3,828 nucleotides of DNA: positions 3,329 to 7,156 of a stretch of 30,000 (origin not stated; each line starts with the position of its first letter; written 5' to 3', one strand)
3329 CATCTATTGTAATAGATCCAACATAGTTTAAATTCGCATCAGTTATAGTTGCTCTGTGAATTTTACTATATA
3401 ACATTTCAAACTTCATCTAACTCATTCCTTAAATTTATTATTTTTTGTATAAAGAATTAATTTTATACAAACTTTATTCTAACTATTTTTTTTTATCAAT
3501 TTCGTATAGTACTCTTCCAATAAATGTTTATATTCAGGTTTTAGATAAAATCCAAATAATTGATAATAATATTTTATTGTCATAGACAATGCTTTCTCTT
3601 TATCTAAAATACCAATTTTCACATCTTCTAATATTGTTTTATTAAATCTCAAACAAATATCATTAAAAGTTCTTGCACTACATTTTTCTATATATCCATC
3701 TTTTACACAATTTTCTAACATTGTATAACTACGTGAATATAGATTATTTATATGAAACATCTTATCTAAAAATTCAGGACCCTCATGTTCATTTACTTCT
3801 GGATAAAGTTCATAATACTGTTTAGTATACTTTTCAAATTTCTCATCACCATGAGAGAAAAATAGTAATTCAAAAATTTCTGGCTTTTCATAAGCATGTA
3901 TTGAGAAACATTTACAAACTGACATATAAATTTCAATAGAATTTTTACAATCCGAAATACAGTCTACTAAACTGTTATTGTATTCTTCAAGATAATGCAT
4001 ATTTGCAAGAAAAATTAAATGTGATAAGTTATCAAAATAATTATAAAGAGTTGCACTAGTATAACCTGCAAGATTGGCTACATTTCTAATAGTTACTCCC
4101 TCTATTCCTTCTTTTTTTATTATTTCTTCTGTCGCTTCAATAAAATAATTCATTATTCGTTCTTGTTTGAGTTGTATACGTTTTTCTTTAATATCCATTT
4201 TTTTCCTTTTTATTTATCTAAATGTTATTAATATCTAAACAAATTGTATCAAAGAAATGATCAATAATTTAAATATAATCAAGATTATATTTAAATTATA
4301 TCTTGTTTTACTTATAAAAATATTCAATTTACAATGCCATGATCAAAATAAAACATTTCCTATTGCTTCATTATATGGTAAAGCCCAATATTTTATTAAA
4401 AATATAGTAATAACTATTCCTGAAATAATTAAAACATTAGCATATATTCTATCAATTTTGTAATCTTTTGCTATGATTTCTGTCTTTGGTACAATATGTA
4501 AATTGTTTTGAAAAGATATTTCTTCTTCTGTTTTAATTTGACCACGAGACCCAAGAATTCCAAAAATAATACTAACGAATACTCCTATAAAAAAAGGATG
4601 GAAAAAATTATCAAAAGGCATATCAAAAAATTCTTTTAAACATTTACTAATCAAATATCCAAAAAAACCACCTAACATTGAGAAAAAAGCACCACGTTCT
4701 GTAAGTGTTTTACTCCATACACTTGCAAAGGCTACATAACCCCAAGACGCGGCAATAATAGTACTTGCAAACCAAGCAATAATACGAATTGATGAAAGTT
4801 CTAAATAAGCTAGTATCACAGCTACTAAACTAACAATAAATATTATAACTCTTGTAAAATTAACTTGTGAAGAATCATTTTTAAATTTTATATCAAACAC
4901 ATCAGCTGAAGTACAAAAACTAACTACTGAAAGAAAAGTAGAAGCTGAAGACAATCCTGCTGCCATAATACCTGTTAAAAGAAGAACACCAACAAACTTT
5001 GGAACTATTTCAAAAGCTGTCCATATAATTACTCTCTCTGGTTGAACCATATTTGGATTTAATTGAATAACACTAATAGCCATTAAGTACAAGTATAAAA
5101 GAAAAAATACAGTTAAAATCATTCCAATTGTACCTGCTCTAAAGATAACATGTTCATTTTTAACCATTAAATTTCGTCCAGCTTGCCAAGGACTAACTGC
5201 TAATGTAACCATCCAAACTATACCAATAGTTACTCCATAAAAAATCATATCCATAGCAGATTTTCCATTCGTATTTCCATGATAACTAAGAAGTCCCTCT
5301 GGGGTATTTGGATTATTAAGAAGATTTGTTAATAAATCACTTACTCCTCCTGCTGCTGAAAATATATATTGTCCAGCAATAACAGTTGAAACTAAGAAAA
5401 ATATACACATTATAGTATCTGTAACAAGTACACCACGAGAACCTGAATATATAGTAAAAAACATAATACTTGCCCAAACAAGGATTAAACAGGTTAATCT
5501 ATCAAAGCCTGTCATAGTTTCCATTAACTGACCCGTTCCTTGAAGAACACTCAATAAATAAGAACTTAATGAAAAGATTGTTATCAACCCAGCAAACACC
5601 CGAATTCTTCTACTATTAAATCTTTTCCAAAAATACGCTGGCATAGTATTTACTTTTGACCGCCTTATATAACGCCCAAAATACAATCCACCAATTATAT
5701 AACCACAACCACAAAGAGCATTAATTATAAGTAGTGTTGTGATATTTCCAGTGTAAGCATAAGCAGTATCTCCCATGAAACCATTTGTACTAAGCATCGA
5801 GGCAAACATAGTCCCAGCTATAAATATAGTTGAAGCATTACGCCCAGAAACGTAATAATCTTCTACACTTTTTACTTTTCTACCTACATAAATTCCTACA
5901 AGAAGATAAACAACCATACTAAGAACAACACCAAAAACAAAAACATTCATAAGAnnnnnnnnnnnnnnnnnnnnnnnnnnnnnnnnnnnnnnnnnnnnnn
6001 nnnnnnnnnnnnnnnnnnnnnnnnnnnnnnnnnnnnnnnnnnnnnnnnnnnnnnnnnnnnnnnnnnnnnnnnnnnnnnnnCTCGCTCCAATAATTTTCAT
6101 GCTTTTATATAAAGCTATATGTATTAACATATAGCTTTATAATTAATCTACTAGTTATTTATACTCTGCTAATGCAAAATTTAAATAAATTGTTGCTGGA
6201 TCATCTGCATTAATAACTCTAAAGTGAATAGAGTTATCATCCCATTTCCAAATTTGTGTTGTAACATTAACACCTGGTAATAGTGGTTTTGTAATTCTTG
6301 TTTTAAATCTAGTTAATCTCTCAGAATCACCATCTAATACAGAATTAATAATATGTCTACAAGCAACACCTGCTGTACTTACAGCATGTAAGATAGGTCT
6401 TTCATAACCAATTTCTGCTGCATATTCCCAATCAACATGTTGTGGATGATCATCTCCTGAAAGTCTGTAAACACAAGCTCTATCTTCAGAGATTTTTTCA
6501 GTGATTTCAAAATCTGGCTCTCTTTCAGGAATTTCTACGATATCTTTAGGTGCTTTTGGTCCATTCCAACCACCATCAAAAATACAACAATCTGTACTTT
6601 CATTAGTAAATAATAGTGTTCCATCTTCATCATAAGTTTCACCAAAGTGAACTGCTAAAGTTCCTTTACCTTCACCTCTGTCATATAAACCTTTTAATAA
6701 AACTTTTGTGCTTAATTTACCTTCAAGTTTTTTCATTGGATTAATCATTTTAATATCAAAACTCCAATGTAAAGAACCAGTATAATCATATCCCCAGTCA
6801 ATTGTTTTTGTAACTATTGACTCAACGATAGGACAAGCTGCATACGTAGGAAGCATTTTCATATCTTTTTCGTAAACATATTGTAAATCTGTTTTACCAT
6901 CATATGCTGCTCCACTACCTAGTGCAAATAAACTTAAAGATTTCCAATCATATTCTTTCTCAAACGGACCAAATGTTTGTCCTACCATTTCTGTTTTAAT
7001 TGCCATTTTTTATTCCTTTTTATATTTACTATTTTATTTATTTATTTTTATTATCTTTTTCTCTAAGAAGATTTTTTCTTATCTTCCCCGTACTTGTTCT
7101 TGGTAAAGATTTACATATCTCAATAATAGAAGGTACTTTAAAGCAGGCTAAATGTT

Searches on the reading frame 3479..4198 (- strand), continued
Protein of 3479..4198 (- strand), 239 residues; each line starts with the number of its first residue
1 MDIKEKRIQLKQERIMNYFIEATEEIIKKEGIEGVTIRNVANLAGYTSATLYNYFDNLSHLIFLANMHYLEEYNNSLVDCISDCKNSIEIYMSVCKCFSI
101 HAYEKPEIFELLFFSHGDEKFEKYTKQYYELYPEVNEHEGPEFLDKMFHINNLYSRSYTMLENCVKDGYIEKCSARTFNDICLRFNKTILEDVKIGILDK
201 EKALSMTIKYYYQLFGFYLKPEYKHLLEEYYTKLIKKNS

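Call 63: search_protein_families(library=ncbifam, proteins=[L197:6785-7690:-, L197:5767-6768:-, L197:1751-3364:-, L197:3611-5755:-], max_evalue=1e-10)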
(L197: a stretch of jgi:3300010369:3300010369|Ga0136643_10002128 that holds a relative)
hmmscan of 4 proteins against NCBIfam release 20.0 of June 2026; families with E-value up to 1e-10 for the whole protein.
L197:6785-7690:- (301 aa): 4 families
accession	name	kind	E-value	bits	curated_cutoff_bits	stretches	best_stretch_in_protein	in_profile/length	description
NF052387.1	Lys_ferment_KCE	equivalog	3.8e-66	223.2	382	1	15-298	2-266/267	3-keto-5-aminohexanoate cleavage enzyme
NF053538.1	DixhxACActTsKce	equivalog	8.2e-56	189.3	430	2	148-300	146-303/310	3,5-dioxohexanoate:acetyl-CoA acetone transferase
NF052389.1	Lys_KAL_CLE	exception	5.9e-51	173.6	725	1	11-300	167-437/440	bifunctional 3-aminobutyryl-CoA ammonia lyase/3-keto-5-aminohexanoate cleavage enzyme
NF053568.1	3OXCoAcCUPNH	equivalog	9e-46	156.3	350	1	14-300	3-273/274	3-oxoadipate:acetyl-CoA acetyltransferase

L197:5767-6768:- (333 aa): 18 families
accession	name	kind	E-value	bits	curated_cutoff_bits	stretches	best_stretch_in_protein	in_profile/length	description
NF005471.0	PRK07066.1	equivalog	9e-126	419.2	414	1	6-312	5-311/321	L-carnitine dehydrogenase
NF005716.0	PRK07531.1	equivalog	2.3e-123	412.6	592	1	7-325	3-326/495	carnitine 3-dehydrogenase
NF004783.0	PRK06129.1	equivalog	7.2e-63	212.9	347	1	9-311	3-309/315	3-hydroxyacyl-CoA dehydrogenase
NF042925.1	FHMPC_DH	equivalog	1.4e-44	152.6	500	1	10-234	2-227/304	5-formyl-3-hydroxy-2-methylpyridine 4-carboxylate 5-dehydrogenase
NF006125.0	PRK08269.1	equivalog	5.3e-37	127.6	427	1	75-234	85-243/334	3-hydroxybutyryl-CoA dehydrogenase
NF006722.0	PRK09260.1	equivalog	4.3e-33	114.8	429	1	9-224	3-221/289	3-hydroxyacyl-CoA dehydrogenase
NF004474.0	PRK05808.1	subfamily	3.1e-31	108.7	408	1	7-225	2-222/283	3-hydroxybutyryl-CoA dehydrogenase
NF006143.0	PRK08293.1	equivalog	1.8e-30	106.3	312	1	6-226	2-227/291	3-hydroxyacyl-CoA dehydrogenase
NF006124.0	PRK08268.1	subfamily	5e-29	101.6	508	1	6-228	5-229/507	3-hydroxyacyl-CoA dehydrogenase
NF004699.0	PRK06035.1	equivalog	4e-23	82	500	1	7-225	2-225/294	3-hydroxyacyl-CoA dehydrogenase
NF005875.0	PRK07819.1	subfamily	5.3e-23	81.8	319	1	6-226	3-227/287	3-hydroxybutyryl-CoA dehydrogenase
TIGR02279.1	PaaC-3OHAcCoADH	equivalog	2.6e-22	79.4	669.4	1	9-229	6-228/503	3-hydroxyacyl-CoA dehydrogenase PaaH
NF008727.0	PRK11730.1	equivalog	8e-22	77.3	870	1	6-198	311-505/717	fatty acid oxidation complex subunit alpha FadB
NF005715.0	PRK07530.1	equivalog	3.6e-21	75.8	420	1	7-226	3-224/292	3-hydroxybutyryl-CoA dehydrogenase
TIGR02437.1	FadB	equivalog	5.8e-18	64.6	933.55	1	6-197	311-504/714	fatty acid oxidation complex subunit alpha FadB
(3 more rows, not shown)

L197:1751-3364:- (537 aa): 4 families
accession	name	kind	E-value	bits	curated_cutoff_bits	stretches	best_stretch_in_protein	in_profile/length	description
TIGR00813.1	sss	superfamily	1.9e-28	99.7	184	1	32-431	1-411/411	sodium/solute symporter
TIGR02119.1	panF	equivalog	2.3e-17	63.2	328.05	1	5-475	4-465/471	sodium/pantothenate symporter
TIGR03648.1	Na_symport_lg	subfamily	2.1e-16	59.5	320.75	1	7-195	4-189/547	VC_2705 family sodium/solute symporter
TIGR02121.1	Na_Pro_sym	equivalog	9.7e-12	44.3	515.5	1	4-478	3-469/488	sodium/proline symporter PutP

L197:3611-5755:- (714 aa): 4 families
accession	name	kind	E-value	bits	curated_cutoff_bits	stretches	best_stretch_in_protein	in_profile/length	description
NF045494.1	AcCoALig_Archglob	equivalog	2.7e-84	283.8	1200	2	19-450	214-639/665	acetate--CoA ligase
TIGR02717.1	AcCoA-syn-alpha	equivalog_domain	3.9e-80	269.7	567.15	1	23-433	1-407/447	acetate--CoA ligase alpha subunit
NF045492.1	HydPropCoALig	equivalog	4.3e-78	263.3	1300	2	20-375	245-602/700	3-hydroxypropionate--CoA ligase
NF045493.1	HydDutCoALig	equivalog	9.9e-69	232.6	1300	2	25-372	5-352/698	4-hydroxybutyrate--CoA ligase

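Call 64: predict_structure(alignment_id=A1)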
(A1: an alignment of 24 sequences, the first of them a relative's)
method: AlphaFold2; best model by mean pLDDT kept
length: 239 residues; sequences in the alignment: 24
mean_pLDDT: 91.8   pTM: 0.85
mean pLDDT of the five models: 91.8, 91.4, 91.3, 90.3, 89.4
residues with pLDDT >= 90: 188; 70-90: 45; 50-70: 5; < 50: 1
segments of 3 or more residues with pLDDT < 50: none
pLDDT, mean of each block of 10 residues (from residue 1): 85 95 95 93 95 93 93 91 95 96 95 76 89 79 84 91 97 97 96 97 97 98 96 79
secondary structure, 60 per line:
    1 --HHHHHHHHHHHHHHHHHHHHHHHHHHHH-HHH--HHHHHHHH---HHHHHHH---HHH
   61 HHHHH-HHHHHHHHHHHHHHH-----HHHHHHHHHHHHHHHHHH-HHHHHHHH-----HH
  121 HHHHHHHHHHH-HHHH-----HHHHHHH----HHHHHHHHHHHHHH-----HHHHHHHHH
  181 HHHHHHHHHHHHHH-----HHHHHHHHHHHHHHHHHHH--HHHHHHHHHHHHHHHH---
elements in order: H3-30 H37-44 H48-54 H58-65 H67-81 H87-104 H106-113 H119-131 H133-136 H142-148 H153-166 H172-194 H200-218 H221-236
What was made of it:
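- On TetR-family repressor/operator system: The AF2 model has pLDDT 91.8 and is all helical (call 64).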

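Call 66: fold_search(model_id=the predicted structure, library=pdb)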
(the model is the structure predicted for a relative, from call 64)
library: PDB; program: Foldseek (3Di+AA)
matches with E <= 10: 879; with E <= 0.001: 85
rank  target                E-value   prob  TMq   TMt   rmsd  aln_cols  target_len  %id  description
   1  6c31_A                4.3e-05  1.00  0.59  0.71   6.1       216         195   12  Crystal structure of TetR family protein Rv0078 in complex with DNA (released 2018-07-04)
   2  6hs0_B                6.3e-05  1.00  0.61  0.71   4.6       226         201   13  EthR2 in complex with compound 5 (BDM71847) (released 2019-02-27)
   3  3pas_C                6.6e-05  1.00  0.41  0.48   8.6       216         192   18  Crystal structure of a TetR family transcription regulator (Maqu_1417) from MARINOBACTER AQUAEOLEI VT8 at 1.90 A resol (released 2010-11-17)
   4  6c31_C                7.6e-05  1.00  0.60  0.72   6.0       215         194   12  Crystal structure of TetR family protein Rv0078 in complex with DNA (released 2018-07-04)
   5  6hrz_B                7.9e-05  1.00  0.62  0.71   4.6       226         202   13  EthR2 in complex with compound 4 (BDM72170) (released 2019-02-27)
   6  8t5y                  1.0e-04  1.00  0.39  0.45   8.3       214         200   11  Structure of Rhodococcus sp. USK13 DarR(K44A)-cAMP complex (released 2023-11-01)
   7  3pas_A                1.3e-04  1.00  0.41  0.48   9.2       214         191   18  Crystal structure of a TetR family transcription regulator (Maqu_1417) from MARINOBACTER AQUAEOLEI VT8 at 1.90 A resol (released 2010-11-17)
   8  2g3b_A                1.3e-04  1.00  0.49  0.60   8.9       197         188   13  Crystal structure of putative TetR-family transcriptional regulator from Rhodococcus sp. (released 2006-03-14)
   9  3vvy_D                1.3e-04  1.00  0.42  0.51   7.5       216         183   11  Crystal Strucuture of The Ethidium-Bound Form of RamR (Transcriptional Regurator of TetR Family) from Salmonella Typhi (released 2013-07-03)
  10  4me9_B                1.7e-04  1.00  0.44  0.53   6.7       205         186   14  Crystal structure of a transcriptional regulator, TetR family (BCE_2991) from Bacillus cereus ATCC 10987 at 2.50 A res (released 2013-09-25)
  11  6hrz_A                1.8e-04  1.00  0.59  0.70   7.6       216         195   12  EthR2 in complex with compound 4 (BDM72170) (released 2019-02-27)
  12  6hrw_B                1.8e-04  1.00  0.58  0.70   7.3       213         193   12  EthR2 in complex with compound 1 (BDM14272) (released 2019-02-27)
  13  7n54_C                1.8e-04  1.00  0.39  0.47   8.4       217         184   10  Complex structure of GLAU4 with glaucine (released 2022-06-29)
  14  3anp_C                1.9e-04  1.00  0.55  0.64   5.2       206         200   11  Crystal structure of Thermus thermophilus FadR, a TetR familly transcriptional repressor, in complex with lauroyl-CoA. (released 2011-03-09)
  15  2f07_A                2.0e-04  1.00  0.47  0.55   6.7       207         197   12  Crystal Structure of YvdT from Bacillus subtilis (released 2006-11-21)
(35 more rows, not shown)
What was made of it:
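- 3479..4198 (-): tetR: TetR-family regulator, the proposed repressor that binds the operator. The AF2 model has pLDDT 91.8 and a TetR fold (calls 64, 66).
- On TetR-family repressor/operator system: Its top Foldseek hits are all TetR-family proteins (Rv0078, EthR2, FadR) at probability 1.00 and TM about 0.6 (call 66).
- The nearest structural matches include the acyl-CoA-sensing FadR proteins (call 66). The structural matches are remote, with TM about 0.6 and at most 19% identity (call 66).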

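Call 68: find_encoding_contigs(protein=P0093, flank=9000, max_places=1)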
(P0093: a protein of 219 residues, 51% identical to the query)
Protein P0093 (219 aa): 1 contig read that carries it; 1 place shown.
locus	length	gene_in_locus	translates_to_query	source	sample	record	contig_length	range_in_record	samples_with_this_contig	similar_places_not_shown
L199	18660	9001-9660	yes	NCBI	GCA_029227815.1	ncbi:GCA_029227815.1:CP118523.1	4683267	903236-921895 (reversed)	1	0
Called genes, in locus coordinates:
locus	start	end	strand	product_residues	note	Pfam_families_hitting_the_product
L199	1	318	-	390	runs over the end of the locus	PF02504:FA_synthesis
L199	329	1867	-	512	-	PF08545:ACP_syn_III (weak), PF19364:DUF5940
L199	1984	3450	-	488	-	PF02028:BCCT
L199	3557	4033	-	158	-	-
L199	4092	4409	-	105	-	PF00085:Thioredoxin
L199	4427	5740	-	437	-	-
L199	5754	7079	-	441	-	PF09338:Gly_reductase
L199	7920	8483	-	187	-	PF00881:Nitroreductase, PF14512:TM1586_NiRdase (weak)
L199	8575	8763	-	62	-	-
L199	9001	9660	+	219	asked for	PF00440:TetR_N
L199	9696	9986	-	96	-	-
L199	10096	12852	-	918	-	PF00158:Sigma54_activat, PF05496:RuvB_N (faint), PF00004:AAA, PF07724:AAA_2, PF07728:AAA_5, PF00874:PRD, PF03610:EIIA-man, PF00874:PRD, +1 more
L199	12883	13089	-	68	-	-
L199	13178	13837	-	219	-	PF00596:Aldolase_II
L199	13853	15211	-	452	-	PF03611:EIIC-GAT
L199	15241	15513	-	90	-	PF02302:PTS_IIB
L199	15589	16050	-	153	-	PF00359:PTS_EIIA_2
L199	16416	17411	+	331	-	-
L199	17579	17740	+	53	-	-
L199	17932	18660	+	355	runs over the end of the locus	PF01757:Acyl_transf_3 (faint), PF07786:HGSNAT_cat, PF04235:DUF418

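Call 69: find_encoding_contigs(protein=P0098, flank=9000, max_places=1)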
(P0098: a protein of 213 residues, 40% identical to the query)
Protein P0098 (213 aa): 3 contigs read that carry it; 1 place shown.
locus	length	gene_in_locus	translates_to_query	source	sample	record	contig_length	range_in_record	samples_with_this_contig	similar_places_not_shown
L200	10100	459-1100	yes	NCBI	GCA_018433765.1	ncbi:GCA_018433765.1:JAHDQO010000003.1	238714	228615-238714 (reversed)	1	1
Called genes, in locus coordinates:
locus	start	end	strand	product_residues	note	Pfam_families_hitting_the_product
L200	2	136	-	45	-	?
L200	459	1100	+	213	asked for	PF00440:TetR_N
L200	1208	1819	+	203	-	PF11738:DUF3298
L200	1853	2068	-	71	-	-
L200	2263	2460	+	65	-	PF04070:DUF378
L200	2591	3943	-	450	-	PF01523:PmbA_TldD_1st, PF19290:PmbA_TldD_2nd, PF19289:PmbA_TldD_3rd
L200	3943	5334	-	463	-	PF01523:PmbA_TldD_1st, PF19290:PmbA_TldD_2nd, PF19289:PmbA_TldD_3rd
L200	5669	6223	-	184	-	-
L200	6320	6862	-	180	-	PF01928:CYTH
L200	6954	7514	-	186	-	PF13302:Acetyltransf_3, PF13420:Acetyltransf_4, PF00583:Acetyltransf_1 (weak)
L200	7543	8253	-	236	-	PF00849:PseudoU_synth_2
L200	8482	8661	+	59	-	-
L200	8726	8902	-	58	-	-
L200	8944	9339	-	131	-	PF10990:DUF2809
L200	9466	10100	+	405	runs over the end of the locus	PF13487:HD_5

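Call 72: search_protein_families(library=ncbifam, proteins=[L199:5754-7079:-, L199:1984-3450:-, L199:329-1867:-], max_evalue=1e-10)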
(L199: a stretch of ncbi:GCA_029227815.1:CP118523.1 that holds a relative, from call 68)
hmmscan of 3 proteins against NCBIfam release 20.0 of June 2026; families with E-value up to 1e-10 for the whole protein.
L199:5754-7079:- (441 aa): 3 families
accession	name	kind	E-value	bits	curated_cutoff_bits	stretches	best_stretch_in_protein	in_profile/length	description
NF040793.1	sarcosine_GrdG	exception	6.3e-113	377.8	780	1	1-420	1-407/428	sarcosine reductase complex component B subunit alpha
NF053623.1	fluoroAc_FarE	equivalog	2.7e-50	171.4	675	1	2-389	4-377/419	fluoroacetate reductase subunit FarE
TIGR04480.1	D_pro_red_PrdA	equivalog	3.4e-16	59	700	0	228-345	395-510/587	D-proline reductase (dithiol) proprotein PrdA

L199:1984-3450:- (488 aa): 5 families
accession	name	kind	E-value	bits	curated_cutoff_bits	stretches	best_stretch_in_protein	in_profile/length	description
NF047988.1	betaine_BCCT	equivalog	1.2e-193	644.1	650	1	11-485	2-483/483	glycine betaine uptake BCCT transporter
TIGR00842.1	bcct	subfamily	1.8e-147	491.8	407.55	1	49-486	1-452/452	BCCT family transporter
NF007399.1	PRK09928.1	subfamily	1.3e-120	403.5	695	1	6-487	10-502/675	choline BCCT transporter BetT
NF002887.1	PRK03356.1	equivalog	1.2e-78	265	541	1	5-482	7-495/497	L-carnitine/gamma-butyrobetaine antiporter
NF007412.0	PRK09950.1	equivalog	1.4e-67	228.4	647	1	4-485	5-498/536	BCCT family transporter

L199:329-1867:- (512 aa): 1 family
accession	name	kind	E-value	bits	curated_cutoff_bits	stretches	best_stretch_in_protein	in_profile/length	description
NF040746.1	reduct_C_beta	equivalog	1.9e-256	851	450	1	4-480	1-477/477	glycine/sarcosine/betaine reductase complex component C subunit beta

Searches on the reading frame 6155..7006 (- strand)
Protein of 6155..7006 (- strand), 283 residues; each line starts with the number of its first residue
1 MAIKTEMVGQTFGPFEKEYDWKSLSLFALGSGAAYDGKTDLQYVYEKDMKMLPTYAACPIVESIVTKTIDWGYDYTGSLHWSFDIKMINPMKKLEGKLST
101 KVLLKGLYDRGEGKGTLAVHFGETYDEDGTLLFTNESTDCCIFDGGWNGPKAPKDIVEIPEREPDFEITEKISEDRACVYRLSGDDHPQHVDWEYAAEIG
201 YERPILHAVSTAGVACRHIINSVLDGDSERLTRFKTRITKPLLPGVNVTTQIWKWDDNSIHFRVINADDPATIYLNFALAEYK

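Call 9: search_protein_families(library=ncbifam, proteins=[window:6155-7006:-])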
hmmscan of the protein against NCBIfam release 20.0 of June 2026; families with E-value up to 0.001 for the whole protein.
window:6155-7006:- (283 aa): 0 families

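Call 45: search_protein_families(library=pfam, proteins=[window:6155-7006:-])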
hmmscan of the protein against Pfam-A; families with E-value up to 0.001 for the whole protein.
window:6155-7006:- (283 aa): 2 families
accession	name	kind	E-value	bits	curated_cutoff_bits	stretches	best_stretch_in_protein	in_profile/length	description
PF01575.25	MaoC_dehydratas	-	1e-15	57.9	27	1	158-260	4-107/123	MaoC like domain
PF22622.2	MFE-2_hydrat-2_N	-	1.4e-11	44.7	27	1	18-138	2-125/130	MFE-2 hydratase 2 N-terminal domain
